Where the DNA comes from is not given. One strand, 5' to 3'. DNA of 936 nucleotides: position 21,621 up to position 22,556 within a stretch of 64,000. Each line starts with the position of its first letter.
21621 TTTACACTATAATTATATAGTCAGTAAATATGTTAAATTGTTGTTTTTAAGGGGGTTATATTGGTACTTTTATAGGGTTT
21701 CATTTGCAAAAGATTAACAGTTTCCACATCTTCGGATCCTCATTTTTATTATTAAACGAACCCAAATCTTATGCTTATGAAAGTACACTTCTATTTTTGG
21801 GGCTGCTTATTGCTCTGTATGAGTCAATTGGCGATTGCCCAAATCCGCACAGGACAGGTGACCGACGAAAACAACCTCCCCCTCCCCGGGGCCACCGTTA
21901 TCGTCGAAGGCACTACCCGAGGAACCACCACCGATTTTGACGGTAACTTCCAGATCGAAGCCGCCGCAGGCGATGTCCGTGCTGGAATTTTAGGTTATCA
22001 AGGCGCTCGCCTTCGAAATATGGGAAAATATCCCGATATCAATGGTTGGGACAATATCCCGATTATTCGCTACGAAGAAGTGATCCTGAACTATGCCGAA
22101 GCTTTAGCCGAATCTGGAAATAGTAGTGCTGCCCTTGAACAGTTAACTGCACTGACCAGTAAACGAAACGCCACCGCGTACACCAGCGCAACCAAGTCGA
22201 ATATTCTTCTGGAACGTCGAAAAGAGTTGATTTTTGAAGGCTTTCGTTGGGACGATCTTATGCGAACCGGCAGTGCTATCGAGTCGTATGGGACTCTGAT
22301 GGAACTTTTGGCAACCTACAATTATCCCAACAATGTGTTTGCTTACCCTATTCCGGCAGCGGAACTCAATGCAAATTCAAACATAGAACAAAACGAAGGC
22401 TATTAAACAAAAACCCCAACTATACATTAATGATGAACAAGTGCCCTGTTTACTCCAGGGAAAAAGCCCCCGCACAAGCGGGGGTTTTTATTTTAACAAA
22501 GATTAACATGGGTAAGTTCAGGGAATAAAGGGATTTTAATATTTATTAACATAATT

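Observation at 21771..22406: In-frame SusC-N-terminus / SusD-C-terminus chimera: scar of a roughly 4-kb deletion that collapsed one SusCD pair into a 211-aa ORF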

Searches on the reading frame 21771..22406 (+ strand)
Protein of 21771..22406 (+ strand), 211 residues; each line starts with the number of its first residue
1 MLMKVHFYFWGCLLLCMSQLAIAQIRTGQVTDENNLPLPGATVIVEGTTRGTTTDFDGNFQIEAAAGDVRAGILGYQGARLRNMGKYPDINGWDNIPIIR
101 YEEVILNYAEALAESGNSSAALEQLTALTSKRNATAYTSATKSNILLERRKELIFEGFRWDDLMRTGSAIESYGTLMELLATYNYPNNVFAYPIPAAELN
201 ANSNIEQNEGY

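Call 5: search_protein_families(library=pfam, proteins=[window:21771-22406:+], max_evalue=0.01)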
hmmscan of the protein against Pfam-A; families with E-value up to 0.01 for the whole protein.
window:21771-22406:+ (211 aa): 3 families
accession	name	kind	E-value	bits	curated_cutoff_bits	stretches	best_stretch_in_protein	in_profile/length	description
PF07980.17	SusD_RagB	-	1.2e-21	78.1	23.1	1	91-211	151-297/297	SusD family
PF13715.12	CarbopepD_reg_2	-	1.8e-12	47.6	32.2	1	27-77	2-56/88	CarboxypepD_reg-like domain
PF13620.12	CarboxypepD_reg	-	5.1e-10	40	32.3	1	27-77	3-60/82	Carboxypeptidase regulatory-like domain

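Call 6: find_homologous_proteins(query=window:21771-22403:+, max_evalue=0.00001)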
Query window:21771-22403:+ (211 aa): 103 proteins with E <= 0.00001 among 547 candidates.
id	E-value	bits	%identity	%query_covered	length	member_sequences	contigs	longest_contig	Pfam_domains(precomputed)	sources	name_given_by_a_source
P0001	1.2e-131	454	98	100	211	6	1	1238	PF13715.13,PF07980.18,PF13620.13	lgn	-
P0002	1.2e-73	265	77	68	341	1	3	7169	PF07980.18,PF13620.13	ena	-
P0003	8.8e-66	239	77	68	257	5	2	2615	PF07980.18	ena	-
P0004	1.0e-63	232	76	68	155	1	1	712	PF07980.18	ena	-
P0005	6.9e-63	230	73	68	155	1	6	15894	PF07980.18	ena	-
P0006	1.0e-62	229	58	73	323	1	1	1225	PF13715.13,PF07980.18,PF13620.13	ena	-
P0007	1.2e-62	229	58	73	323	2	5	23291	PF13715.13,PF07980.18,PF13620.13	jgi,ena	-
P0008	4.1e-62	227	58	73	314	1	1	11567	PF13715.13,PF07980.18,PF13620.13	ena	-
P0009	6.6e-62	227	58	73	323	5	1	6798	PF13715.13,PF07980.18,PF13620.13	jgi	-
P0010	9.0e-48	180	63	69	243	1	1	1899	PF07980.18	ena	-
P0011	2.2e-46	176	58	68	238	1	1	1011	PF07980.18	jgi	jgi:hypothetical protein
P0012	4.1e-46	175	61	69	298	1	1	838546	PF07980.18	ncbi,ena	-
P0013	3.0e-45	172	61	68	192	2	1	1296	PF07980.18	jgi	-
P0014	1.1e-44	170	60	69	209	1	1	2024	PF01926.30,PF07980.18,PF02421.25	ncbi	-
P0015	1.6e-44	170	59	69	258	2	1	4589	PF07980.18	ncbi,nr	ncbi:MAG: RagB/SusD family nutrient uptake outer membrane protein, partial [Flavobacteriaceae bacter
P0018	2.2e-42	163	49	94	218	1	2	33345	PF13715.13,PF07980.18,PF13620.13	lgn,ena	-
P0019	4.0e-42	162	36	98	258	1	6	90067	PF13715.13,PF07715.21,PF07980.18,PF13620.13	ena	-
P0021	1.2e-40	157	57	68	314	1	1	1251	PF14322.13,PF07980.18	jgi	jgi:hypothetical protein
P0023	9.3e-39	151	88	38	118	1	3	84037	PF13715.13,PF13620.13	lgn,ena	-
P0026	2.8e-35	140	53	69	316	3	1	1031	PF14322.13,PF07980.18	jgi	jgi:hypothetical protein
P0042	2.0e-21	94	58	45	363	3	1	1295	PF14322.13,PF07980.18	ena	-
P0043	2.9e-14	71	35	87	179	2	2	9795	PF13715.13,PF13620.13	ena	-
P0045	3.8e-14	71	35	84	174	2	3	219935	PF13715.13,PF07980.18,PF13620.13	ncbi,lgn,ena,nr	ncbi:MAG: carboxypeptidase-like regulatory domain-containing protein [Bacteroidetes bacterium]|nr:ca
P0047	1.1e-13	69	76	23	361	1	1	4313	PF14322.13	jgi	jgi:hypothetical protein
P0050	3.3e-13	68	63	26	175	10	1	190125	PF13715.13,PF13620.13,PF12771.14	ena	-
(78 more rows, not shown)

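Call 8: find_encoding_contigs(protein=P0023, flank=10000, max_places=6)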
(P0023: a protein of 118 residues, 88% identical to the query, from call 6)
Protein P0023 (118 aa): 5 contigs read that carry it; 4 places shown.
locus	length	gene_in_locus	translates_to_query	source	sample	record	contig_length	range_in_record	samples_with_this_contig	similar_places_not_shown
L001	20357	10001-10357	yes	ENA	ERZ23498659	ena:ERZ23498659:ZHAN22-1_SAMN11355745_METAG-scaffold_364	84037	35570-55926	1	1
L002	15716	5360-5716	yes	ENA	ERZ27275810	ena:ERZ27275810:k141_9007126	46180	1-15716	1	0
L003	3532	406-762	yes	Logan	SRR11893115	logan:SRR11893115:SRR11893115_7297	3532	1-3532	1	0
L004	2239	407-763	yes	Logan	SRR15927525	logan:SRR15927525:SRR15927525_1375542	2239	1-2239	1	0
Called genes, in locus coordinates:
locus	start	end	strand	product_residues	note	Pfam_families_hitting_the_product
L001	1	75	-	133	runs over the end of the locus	PF00410:Ribosomal_S8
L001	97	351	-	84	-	PF00253:Ribosomal_S14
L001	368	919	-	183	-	PF00281:Ribosomal_L5, PF00673:Ribosomal_L5_C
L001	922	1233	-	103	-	PF00467:KOW, PF17136:ribosomal_L24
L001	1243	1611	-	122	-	PF00238:Ribosomal_L14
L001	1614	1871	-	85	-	PF00366:Ribosomal_S17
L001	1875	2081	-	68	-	PF00831:Ribosomal_L29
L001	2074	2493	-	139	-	PF00252:Ribosomal_L16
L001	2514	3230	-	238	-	PF07650:KH_2, PF05316:VAR1 (faint), PF00189:Ribosomal_S3_C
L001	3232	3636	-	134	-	PF00237:Ribosomal_L22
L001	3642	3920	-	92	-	PF00203:Ribosomal_S19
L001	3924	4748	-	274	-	PF00181:Ribosomal_L2_N, PF03947:Ribosomal_L2_C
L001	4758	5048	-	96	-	PF00276:Ribosomal_L23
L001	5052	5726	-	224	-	PF00573:Ribosomal_L4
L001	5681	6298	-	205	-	PF00297:Ribosomal_L3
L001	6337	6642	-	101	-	PF00338:Ribosomal_S10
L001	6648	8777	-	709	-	PF00009:GTP_EFTU, PF22042:EF-G_D2, PF03144:GTP_EFTU_D2, PF14492:EFG_III, PF16658:RF3_C (weak), PF03764:EFG_IV, PF00679:EFG_C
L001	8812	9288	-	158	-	PF00177:Ribosomal_S7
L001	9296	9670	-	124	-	PF00164:Ribosom_S12_S23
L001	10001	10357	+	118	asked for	PF13715:CarbopepD_reg_2, PF13620:CarboxypepD_reg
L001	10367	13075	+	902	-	PF07715:Plug, PF00593:TonB_dep_Rec_b-barrel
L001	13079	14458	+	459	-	PF14322:SusD-like_3, PF07980:SusD_RagB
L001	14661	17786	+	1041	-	PF13620:CarboxypepD_reg, PF13715:CarbopepD_reg_2, PF07715:Plug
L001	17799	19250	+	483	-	PF12771:SusD-like_2, PF12741:SusD-like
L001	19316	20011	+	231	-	-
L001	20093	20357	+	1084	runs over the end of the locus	PF13620:CarboxypepD_reg, PF13715:CarbopepD_reg_2, PF07715:Plug, PF00593:TonB_dep_Rec_b-barrel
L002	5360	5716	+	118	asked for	PF13715:CarbopepD_reg_2, PF13620:CarboxypepD_reg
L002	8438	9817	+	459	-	PF14322:SusD-like_3, PF07980:SusD_RagB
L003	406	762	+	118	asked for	PF13715:CarbopepD_reg_2, PF13620:CarboxypepD_reg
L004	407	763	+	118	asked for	PF13715:CarbopepD_reg_2, PF13620:CarboxypepD_reg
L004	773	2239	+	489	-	?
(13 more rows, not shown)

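Call 9: find_encoding_contigs(protein=P0001, flank=10000, max_places=6)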
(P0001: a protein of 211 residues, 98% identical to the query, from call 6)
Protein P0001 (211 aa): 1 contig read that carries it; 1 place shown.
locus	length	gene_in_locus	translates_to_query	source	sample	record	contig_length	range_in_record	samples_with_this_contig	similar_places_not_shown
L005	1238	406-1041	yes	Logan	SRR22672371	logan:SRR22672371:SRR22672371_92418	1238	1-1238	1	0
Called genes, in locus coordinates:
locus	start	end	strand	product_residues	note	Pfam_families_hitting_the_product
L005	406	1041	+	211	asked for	PF13620:CarboxypepD_reg, PF13715:CarbopepD_reg_2, PF07980:SusD_RagB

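Call 16: find_encoding_contigs(protein=P0002, flank=8000, max_places=4)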
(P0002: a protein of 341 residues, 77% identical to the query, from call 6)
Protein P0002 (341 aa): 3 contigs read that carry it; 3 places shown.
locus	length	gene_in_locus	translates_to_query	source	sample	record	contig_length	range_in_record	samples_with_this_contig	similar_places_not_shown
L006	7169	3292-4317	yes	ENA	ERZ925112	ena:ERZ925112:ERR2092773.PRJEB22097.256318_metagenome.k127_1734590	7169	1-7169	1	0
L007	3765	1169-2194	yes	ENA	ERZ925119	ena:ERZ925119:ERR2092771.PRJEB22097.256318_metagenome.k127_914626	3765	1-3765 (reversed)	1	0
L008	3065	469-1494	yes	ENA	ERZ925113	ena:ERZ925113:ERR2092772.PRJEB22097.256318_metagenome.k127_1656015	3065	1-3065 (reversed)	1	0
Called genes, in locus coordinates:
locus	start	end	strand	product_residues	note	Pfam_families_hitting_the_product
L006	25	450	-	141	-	PF00011:HSP20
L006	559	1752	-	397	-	PF08442:ATP-grasp_2, PF13549:ATP-grasp_5 (faint), PF24948:Citrate_synth_N, PF00549:Ligase_CoA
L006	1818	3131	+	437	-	PF00278:Orn_DAP_Arg_deC, PF02784:Orn_Arg_deC_N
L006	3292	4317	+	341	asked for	PF13620:CarboxypepD_reg (faint), PF07980:SusD_RagB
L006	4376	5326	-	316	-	PF00478:IMPDH, PF03060:NMO, PF01070:FMN_dh (weak)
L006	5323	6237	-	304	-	PF01261:AP_endonuc_2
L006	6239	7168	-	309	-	?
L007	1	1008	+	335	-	?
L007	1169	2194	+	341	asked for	PF13620:CarboxypepD_reg (faint), PF07980:SusD_RagB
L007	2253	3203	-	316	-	PF00478:IMPDH, PF03060:NMO, PF01070:FMN_dh (weak)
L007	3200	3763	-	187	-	?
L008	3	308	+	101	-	?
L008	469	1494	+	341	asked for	PF13620:CarboxypepD_reg (faint), PF07980:SusD_RagB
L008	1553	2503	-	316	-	PF00478:IMPDH, PF03060:NMO, PF01070:FMN_dh (weak)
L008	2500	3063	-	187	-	?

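Call 17: find_encoding_contigs(protein=P0007, flank=8000, max_places=4)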
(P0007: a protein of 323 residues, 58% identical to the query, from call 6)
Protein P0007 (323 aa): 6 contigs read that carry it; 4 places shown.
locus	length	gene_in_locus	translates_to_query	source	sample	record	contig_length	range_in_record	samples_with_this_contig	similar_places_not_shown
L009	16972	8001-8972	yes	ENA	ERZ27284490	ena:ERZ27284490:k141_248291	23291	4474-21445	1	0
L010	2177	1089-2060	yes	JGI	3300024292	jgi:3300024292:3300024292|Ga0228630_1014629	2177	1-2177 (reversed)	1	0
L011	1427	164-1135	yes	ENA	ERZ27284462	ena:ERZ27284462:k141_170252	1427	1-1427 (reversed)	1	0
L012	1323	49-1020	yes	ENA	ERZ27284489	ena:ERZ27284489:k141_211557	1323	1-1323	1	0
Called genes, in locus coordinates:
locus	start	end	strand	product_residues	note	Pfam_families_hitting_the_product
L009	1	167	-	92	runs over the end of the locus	PF00203:Ribosomal_S19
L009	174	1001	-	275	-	PF00181:Ribosomal_L2_N, PF03947:Ribosomal_L2_C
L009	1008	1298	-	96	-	PF00276:Ribosomal_L23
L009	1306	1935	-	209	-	PF00573:Ribosomal_L4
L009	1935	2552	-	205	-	PF00297:Ribosomal_L3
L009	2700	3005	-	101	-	PF00338:Ribosomal_S10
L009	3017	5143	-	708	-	PF00009:GTP_EFTU, PF22042:EF-G_D2, PF03144:GTP_EFTU_D2, PF14492:EFG_III, PF16658:RF3_C (weak), PF03764:EFG_IV, PF00679:EFG_C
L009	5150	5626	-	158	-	PF00177:Ribosomal_S7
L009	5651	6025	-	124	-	PF00164:Ribosom_S12_S23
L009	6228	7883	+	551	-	PF01103:Omp85, PF03865:ShlB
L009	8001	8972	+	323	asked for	PF13620:CarboxypepD_reg, PF13715:CarbopepD_reg_2, PF07980:SusD_RagB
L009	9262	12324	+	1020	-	PF13620:CarboxypepD_reg, PF13715:CarbopepD_reg_2, PF07715:Plug, PF00593:TonB_dep_Rec_b-barrel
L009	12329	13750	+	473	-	PF14322:SusD-like_3, PF07980:SusD_RagB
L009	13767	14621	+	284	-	-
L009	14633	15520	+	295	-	-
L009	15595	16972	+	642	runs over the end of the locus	PF00082:Peptidase_S8, PF18962:Por_Secre_tail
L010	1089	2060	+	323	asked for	PF13620:CarboxypepD_reg, PF13715:CarbopepD_reg_2, PF07980:SusD_RagB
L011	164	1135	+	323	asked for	PF13620:CarboxypepD_reg, PF13715:CarbopepD_reg_2, PF07980:SusD_RagB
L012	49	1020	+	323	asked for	PF13620:CarboxypepD_reg, PF13715:CarbopepD_reg_2, PF07980:SusD_RagB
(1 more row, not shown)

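Call 18: find_encoding_contigs(protein=P0018, flank=8000, max_places=3)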
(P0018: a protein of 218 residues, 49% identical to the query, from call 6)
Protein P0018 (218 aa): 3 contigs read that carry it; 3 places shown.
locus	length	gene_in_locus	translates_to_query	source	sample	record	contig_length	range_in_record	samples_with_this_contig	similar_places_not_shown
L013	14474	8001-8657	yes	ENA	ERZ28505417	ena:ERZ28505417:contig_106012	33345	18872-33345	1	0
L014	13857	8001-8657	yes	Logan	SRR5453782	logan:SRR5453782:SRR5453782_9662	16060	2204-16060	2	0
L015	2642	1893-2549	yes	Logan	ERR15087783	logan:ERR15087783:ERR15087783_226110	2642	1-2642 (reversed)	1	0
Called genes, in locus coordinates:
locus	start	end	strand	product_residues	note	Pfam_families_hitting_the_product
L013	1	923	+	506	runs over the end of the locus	PF00221:Lyase_aromatic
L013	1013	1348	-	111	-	PF00085:Thioredoxin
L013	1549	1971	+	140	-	-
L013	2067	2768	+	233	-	-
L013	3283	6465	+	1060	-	PF13620:CarboxypepD_reg, PF13715:CarbopepD_reg_2, PF07715:Plug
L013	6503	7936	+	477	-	PF12771:SusD-like_2, PF12741:SusD-like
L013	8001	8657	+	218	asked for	PF13620:CarboxypepD_reg, PF13715:CarbopepD_reg_2, PF07980:SusD_RagB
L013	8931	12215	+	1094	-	PF13620:CarboxypepD_reg, PF13715:CarbopepD_reg_2, PF07715:Plug, PF00593:TonB_dep_Rec_b-barrel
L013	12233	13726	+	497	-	PF12741:SusD-like, PF12771:SusD-like_2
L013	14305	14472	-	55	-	?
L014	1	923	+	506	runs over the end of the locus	PF00221:Lyase_aromatic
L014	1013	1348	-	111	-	PF00085:Thioredoxin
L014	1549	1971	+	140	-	-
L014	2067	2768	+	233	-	-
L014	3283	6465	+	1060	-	PF13620:CarboxypepD_reg, PF13715:CarbopepD_reg_2, PF07715:Plug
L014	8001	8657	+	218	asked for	PF13620:CarboxypepD_reg, PF13715:CarbopepD_reg_2, PF07980:SusD_RagB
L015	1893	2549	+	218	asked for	PF13620:CarboxypepD_reg, PF13715:CarbopepD_reg_2, PF07980:SusD_RagB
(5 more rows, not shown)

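Call 19: find_encoding_contigs(protein=P0019, flank=8000, max_places=3)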
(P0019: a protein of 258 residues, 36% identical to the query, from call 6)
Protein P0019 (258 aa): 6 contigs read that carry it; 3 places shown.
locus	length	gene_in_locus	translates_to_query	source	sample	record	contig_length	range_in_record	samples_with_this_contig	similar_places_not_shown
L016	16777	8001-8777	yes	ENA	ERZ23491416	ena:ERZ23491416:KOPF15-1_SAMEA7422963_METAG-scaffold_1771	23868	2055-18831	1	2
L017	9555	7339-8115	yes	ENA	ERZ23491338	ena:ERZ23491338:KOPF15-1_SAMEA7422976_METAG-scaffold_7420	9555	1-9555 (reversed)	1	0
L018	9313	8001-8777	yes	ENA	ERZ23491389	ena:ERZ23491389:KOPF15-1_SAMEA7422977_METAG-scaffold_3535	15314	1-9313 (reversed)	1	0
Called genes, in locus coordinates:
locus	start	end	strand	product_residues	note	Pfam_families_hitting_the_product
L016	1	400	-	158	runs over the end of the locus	PF00177:Ribosomal_S7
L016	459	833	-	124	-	PF00164:Ribosom_S12_S23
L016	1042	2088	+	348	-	PF00425:Chorismate_bind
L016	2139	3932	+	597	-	PF02776:TPP_enzyme_N, PF02775:TPP_enzyme_C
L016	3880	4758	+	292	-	PF00378:ECH_1, PF16113:ECH_2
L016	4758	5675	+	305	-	PF01040:UbiA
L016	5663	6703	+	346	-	PF21508:MenC_N (weak), PF13378:MR_MLE_C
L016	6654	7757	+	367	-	PF00501:AMP-binding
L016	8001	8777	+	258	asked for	PF13620:CarboxypepD_reg, PF13715:CarbopepD_reg_2, PF07715:Plug, PF07980:SusD_RagB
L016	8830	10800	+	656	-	PF00082:Peptidase_S8, PF18962:Por_Secre_tail (weak)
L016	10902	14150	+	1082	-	PF13620:CarboxypepD_reg, PF13715:CarbopepD_reg_2, PF07715:Plug, PF00593:TonB_dep_Rec_b-barrel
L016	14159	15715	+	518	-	PF14322:SusD-like_3, PF07980:SusD_RagB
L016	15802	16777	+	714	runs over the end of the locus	PF13582:Reprolysin_3 (faint), PF05572:Peptidase_M43, PF18962:Por_Secre_tail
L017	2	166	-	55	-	?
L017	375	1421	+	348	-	PF00425:Chorismate_bind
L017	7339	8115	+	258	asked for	PF13620:CarboxypepD_reg, PF13715:CarbopepD_reg_2, PF07715:Plug, PF07980:SusD_RagB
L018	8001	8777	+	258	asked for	PF13620:CarboxypepD_reg, PF13715:CarbopepD_reg_2, PF07715:Plug, PF07980:SusD_RagB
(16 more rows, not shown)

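Call 20: find_encoding_contigs(protein=P0045, flank=8000, max_places=3)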
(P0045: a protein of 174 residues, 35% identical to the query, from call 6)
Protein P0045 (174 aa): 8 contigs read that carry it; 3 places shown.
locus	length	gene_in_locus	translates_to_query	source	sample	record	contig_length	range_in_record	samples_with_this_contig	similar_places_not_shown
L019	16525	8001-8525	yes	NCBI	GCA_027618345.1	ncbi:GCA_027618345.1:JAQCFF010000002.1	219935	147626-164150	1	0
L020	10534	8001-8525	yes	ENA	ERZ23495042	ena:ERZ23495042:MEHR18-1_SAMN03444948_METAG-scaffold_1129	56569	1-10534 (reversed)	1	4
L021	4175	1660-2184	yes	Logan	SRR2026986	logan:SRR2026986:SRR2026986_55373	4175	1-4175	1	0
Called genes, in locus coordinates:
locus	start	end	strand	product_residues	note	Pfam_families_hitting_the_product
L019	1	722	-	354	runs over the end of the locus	-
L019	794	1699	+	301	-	PF00005:ABC_tran, PF13304:AAA_21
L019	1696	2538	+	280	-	PF12730:ABC2_membrane_4, PF10920:DUF2705, PF12679:ABC2_membrane_2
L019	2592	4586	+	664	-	PF00270:DEAD (faint), PF04851:ResIII, PF17757:UvrB_inter, PF27431:UvrB_3rd, PF00271:Helicase_C, PF12344:UvrB, PF02151:UVR (weak)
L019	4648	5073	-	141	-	PF00011:HSP20, PF17886:ArsA_HSP20 (weak)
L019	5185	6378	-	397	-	PF08442:ATP-grasp_2, PF13549:ATP-grasp_5 (weak), PF24948:Citrate_synth_N, PF00549:Ligase_CoA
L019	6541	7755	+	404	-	PF00278:Orn_DAP_Arg_deC, PF02784:Orn_Arg_deC_N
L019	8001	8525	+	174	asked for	PF13620:CarboxypepD_reg, PF13715:CarbopepD_reg_2, PF07980:SusD_RagB (faint)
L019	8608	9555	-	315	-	PF00478:IMPDH, PF03060:NMO, PF01070:FMN_dh (weak)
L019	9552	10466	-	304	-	PF01261:AP_endonuc_2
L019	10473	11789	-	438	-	PF01408:GFO_IDH_MocA, PF02894:GFO_IDH_MocA_C (weak), PF22725:GFO_IDH_MocA_C3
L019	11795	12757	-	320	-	PF03781:FGE-sulfatase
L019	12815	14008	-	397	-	PF02540:NAD_synthase, PF03054:tRNA_Me_trans, PF20259:tRNA_Me_trans_M, PF20258:tRNA_Me_trans_C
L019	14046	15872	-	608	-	PF14849:YidC_periplas, PF02096:60KD_IMP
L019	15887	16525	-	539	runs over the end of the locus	PF06418:CTP_synth_N, PF00117:GATase, PF07722:Peptidase_C26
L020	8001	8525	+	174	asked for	PF13620:CarboxypepD_reg, PF13715:CarbopepD_reg_2, PF07980:SusD_RagB (faint)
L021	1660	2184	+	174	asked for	PF13620:CarboxypepD_reg, PF13715:CarbopepD_reg_2, PF07980:SusD_RagB (faint)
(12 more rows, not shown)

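Call 22: find_related_loci(query=A2, collection=genome_contigs, flank=10000)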
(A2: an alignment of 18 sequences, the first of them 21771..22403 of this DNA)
Query A2 (211 aa) in genome_contigs; peptide patterns used: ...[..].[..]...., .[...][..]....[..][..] (x = any residue, [..] = any of these).
600 stretches matched a pattern (row limit reached: there are more); 548 encode a relative of the query (tblastn E <= 1e-3); the best 80 are kept; 80 distinct loci.
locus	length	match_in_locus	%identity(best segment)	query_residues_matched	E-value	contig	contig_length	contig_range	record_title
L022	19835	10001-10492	57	58-211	5e-56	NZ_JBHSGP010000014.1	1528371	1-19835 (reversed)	Geojedonia litorea strain CCUG 63682 soapdenovo_K_127_14, whole genome shotgun sequence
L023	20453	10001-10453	62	65-211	2e-53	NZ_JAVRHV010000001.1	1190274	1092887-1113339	Urechidicola vernalis strain P050 1, whole genome shotgun sequence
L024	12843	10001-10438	62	67-211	5e-53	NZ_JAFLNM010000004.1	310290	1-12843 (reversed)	Flagellimonas profundi strain BC31-3-A3 NODE_4_length_310290_cov_47.302532, whole genome shotgun sequence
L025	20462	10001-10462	60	66-211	2e-50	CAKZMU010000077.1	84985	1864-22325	MAG TPA_asm: uncultured Lacinutrix sp. isolate ERR2094167_bin.69_CONCOCT_v1.1_MAG genome assembly, contig: ERZ650161.164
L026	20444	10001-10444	61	67-211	7e-50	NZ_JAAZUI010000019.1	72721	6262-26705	Lutibacter sp. B1 NODE_19_length_72721_cov_50.64, whole genome shotgun sequence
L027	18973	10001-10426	58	68-211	2e-48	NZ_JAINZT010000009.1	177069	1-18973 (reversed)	Robertkochia flava strain 3YJGBD-35 contig9, whole genome shotgun sequence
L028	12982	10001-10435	56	66-211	3e-48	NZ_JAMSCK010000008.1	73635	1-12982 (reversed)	Gramella jeungdoensis strain HMD3159 NODE_8_length_73635_cov_56.140706, whole genome shotgun sequence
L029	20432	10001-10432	59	67-211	6e-48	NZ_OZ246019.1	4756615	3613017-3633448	MAG: Marinifilum sp. isolate 2e2f0af6-6352-4b82-930b-c4df64eacec3 chromosome 1, complete sequence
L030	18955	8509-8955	55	66-211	7e-47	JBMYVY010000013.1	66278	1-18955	MAG: Flavobacteriaceae bacterium isolate ME_XS_2210_bin_70 ME_XS_2210_bin_70_12, whole genome shotgun sequence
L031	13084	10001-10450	54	66-211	3e-43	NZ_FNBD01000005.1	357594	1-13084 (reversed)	Cellulophaga baltica strain DSM 24729, whole genome shotgun sequence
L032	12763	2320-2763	57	68-211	3e-42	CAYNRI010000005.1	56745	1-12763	MAG TPA_asm: uncultured Rikenellaceae bacterium isolate SRP192927_co1_597 genome assembly, contig: NODE_706_length_56745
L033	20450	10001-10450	49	68-211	2e-41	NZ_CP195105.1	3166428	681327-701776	Daejeonia sp. YH14 chromosome, complete genome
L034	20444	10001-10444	56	67-211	3e-40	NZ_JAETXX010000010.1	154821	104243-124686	Joostella atrarenae strain M1-2 10, whole genome shotgun sequence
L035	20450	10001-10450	51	66-211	4e-40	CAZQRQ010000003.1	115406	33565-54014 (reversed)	MAG TPA_asm: uncultured Rikenellaceae bacterium isolate binchicken_co129_174 genome assembly, contig: NODE_216_length_11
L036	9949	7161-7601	54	68-211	3e-40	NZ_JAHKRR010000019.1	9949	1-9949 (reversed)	Sinomicrobium weinanense strain FJxs xs_19, whole genome shotgun sequence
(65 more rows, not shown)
